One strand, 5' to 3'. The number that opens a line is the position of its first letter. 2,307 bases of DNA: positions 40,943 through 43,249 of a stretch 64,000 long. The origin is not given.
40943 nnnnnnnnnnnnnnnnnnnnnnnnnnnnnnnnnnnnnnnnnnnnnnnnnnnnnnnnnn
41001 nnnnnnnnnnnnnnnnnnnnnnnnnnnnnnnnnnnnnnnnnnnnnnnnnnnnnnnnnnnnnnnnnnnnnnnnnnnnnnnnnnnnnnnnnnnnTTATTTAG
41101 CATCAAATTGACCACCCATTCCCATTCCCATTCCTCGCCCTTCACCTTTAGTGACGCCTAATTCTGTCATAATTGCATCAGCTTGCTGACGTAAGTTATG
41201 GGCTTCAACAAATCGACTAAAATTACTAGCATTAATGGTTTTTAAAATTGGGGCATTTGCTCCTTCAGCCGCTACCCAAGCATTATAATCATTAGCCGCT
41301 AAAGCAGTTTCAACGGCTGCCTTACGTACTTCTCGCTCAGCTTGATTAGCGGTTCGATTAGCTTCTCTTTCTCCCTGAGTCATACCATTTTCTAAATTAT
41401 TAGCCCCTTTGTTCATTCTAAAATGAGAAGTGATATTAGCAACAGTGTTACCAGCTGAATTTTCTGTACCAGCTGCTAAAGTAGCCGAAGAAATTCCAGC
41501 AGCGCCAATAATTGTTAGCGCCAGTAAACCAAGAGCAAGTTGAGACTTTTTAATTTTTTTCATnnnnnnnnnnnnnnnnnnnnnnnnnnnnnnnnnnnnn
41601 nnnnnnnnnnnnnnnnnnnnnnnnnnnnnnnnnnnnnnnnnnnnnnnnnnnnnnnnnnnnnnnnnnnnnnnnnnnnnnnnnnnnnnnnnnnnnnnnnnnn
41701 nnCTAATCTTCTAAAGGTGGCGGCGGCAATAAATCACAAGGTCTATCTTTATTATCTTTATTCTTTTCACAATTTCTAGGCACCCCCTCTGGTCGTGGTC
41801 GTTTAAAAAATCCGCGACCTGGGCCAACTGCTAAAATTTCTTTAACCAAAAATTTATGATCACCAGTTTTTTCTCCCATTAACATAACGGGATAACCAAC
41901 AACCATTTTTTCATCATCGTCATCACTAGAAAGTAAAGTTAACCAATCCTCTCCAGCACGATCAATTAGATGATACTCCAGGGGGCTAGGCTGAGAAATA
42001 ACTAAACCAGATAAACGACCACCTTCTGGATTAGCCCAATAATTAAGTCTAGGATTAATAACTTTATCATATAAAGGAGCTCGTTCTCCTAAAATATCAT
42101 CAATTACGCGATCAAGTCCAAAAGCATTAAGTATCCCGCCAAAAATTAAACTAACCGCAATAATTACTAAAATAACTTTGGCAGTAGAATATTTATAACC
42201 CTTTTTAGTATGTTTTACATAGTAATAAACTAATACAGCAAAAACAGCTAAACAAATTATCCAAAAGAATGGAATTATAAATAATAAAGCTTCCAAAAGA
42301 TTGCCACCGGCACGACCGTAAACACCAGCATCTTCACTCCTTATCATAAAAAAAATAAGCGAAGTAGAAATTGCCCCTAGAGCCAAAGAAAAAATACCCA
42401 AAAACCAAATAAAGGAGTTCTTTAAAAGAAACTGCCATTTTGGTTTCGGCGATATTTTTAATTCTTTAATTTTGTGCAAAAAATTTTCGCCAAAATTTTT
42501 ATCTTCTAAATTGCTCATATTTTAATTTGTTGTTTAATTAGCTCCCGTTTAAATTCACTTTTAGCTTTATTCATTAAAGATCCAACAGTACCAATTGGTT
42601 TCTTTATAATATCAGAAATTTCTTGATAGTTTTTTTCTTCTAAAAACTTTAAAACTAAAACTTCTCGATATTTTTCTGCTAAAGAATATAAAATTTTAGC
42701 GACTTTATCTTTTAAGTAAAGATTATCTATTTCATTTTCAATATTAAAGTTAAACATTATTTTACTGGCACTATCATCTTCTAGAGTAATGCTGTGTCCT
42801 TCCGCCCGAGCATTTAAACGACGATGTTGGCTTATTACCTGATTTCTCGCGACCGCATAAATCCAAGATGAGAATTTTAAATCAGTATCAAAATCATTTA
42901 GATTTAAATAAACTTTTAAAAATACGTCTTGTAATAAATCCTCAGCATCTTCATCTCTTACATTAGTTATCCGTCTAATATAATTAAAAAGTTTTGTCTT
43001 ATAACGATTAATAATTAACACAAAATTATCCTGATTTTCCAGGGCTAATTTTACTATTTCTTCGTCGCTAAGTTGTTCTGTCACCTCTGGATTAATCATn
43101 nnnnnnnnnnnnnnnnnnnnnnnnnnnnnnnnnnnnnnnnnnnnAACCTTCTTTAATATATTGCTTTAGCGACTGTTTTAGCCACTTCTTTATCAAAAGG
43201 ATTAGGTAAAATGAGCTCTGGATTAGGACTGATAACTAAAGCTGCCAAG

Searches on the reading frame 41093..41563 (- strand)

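Call 60: search_protein_families(library=pfam, proteins=[window:41093-41563:-], max_evalue=0.1)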
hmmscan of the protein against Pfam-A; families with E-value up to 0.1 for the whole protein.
window:41093-41563:- (156 aa): 1 family
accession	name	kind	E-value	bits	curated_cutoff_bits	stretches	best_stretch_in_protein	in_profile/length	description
PF07926.17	TPR_MLP1_2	-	0.039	14.4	36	1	61-135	13-87/129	TPR/MLP1/MLP2-like protein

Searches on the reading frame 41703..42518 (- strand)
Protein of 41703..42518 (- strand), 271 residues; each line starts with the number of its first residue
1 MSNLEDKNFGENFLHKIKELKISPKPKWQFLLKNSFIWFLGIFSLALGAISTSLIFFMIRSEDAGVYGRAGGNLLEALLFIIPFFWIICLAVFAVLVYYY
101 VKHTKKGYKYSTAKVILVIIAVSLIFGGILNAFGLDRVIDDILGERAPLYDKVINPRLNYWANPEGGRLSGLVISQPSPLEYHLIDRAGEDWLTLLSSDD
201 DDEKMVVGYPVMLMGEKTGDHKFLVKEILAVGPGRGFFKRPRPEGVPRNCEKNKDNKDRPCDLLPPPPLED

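Call 60: search_protein_families(library=pfam, proteins=[window:41703-42518:-], max_evalue=0.1)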
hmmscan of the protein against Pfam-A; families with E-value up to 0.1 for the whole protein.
window:41703-42518:- (271 aa): 3 families
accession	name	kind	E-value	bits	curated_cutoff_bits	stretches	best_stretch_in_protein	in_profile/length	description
PF07690.21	MFS_1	-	0.0012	18.3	33.4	1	23-130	190-291/347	Major Facilitator Superfamily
PF01275.24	Myelin_PLP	-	0.0029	17.8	23.8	1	29-105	68-144/231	Myelin proteolipid protein (PLP or lipophilin)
PF13789.11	DUF4181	-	0.02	15.8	25.4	1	67-125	62-107/108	Domain of unknown function (DUF4181)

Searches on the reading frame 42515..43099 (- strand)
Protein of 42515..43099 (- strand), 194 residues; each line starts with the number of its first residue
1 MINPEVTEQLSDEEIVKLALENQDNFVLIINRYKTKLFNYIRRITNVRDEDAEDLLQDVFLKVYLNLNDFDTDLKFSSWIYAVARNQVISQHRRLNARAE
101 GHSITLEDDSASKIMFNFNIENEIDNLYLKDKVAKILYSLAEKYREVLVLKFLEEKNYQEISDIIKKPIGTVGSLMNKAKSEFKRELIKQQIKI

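Call 60: search_protein_families(library=pfam, proteins=[window:42515-43099:-], max_evalue=0.1)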
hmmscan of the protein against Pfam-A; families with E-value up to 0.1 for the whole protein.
window:42515-43099:- (194 aa): 5 families
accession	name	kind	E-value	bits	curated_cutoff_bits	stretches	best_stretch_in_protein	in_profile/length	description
PF04542.20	Sigma70_r2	-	7.4e-15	54.9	24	1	30-96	2-69/71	Sigma-70 region 2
PF08281.18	Sigma70_r4_2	-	1.3e-08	34.8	25.7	1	133-181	4-52/54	Sigma-70, region 4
PF04545.22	Sigma70_r4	-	5.1e-06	26.3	24.1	1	137-179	2-44/50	Sigma-70, region 4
PF16800.11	Endopep_inhib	-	0.0028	18.1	29.9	0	102-189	36-111/150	IseA DL-endopeptidase inhibitor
PF16674.11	UCH_N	-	0.016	15.5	25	0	87-154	11-78/105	N-terminal of ubiquitin carboxyl-terminal hydrolase 37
